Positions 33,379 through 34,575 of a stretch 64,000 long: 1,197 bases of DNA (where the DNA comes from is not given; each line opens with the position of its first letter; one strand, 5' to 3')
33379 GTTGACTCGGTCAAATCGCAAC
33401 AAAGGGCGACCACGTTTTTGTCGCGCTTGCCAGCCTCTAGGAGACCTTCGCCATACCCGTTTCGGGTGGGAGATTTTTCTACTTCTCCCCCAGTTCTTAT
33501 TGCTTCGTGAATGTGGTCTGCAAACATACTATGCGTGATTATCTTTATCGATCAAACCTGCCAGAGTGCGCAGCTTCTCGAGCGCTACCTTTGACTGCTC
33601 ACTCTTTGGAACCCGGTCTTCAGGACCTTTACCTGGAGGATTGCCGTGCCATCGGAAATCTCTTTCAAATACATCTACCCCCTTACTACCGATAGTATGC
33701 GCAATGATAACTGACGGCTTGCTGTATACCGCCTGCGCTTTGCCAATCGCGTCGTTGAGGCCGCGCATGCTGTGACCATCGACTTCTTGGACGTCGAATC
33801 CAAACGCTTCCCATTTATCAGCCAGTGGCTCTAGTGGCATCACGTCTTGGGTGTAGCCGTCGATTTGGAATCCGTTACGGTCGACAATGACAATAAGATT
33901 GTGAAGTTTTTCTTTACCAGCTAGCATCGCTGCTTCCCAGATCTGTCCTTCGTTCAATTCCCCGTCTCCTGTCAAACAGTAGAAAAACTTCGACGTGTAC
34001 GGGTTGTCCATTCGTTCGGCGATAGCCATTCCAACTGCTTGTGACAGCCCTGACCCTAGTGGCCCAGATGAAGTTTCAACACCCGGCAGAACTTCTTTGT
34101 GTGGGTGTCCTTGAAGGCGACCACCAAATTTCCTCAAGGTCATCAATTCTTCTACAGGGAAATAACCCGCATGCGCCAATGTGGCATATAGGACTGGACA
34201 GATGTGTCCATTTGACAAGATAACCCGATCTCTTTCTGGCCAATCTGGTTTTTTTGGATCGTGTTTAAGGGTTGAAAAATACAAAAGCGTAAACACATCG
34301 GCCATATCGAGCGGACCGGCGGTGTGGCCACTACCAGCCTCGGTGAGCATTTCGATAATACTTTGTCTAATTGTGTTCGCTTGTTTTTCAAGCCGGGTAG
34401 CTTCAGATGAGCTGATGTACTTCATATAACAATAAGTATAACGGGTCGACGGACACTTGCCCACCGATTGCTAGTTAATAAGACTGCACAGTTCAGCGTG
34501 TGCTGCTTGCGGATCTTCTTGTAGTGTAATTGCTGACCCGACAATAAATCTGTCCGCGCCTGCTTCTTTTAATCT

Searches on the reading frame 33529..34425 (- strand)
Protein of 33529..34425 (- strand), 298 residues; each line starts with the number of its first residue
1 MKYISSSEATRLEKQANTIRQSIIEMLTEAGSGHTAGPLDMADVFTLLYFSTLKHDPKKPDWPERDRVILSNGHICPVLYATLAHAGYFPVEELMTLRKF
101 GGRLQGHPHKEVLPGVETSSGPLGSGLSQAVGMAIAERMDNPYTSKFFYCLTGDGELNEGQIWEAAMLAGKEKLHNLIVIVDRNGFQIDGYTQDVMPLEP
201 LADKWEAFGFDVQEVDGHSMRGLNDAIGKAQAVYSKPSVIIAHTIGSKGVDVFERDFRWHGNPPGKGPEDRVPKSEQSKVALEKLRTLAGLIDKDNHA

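Call 54: search_protein_families(library=pfam, proteins=[window:33529-34425:-])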
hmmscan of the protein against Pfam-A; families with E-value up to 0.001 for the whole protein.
window:33529-34425:- (298 aa): 3 families
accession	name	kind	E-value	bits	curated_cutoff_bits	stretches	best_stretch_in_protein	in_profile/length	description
PF00456.26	Transketolase_N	-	4.2e-60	203.9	22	1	14-265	4-264/334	Transketolase, thiamine diphosphate binding domain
PF13292.11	DXP_synthase_N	-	4.6e-10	39.7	21.2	1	8-188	14-175/274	1-deoxy-D-xylulose-5-phosphate synthase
PF00676.26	E1_dh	-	1.4e-06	27.9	22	1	113-230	94-207/300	Dehydrogenase E1 component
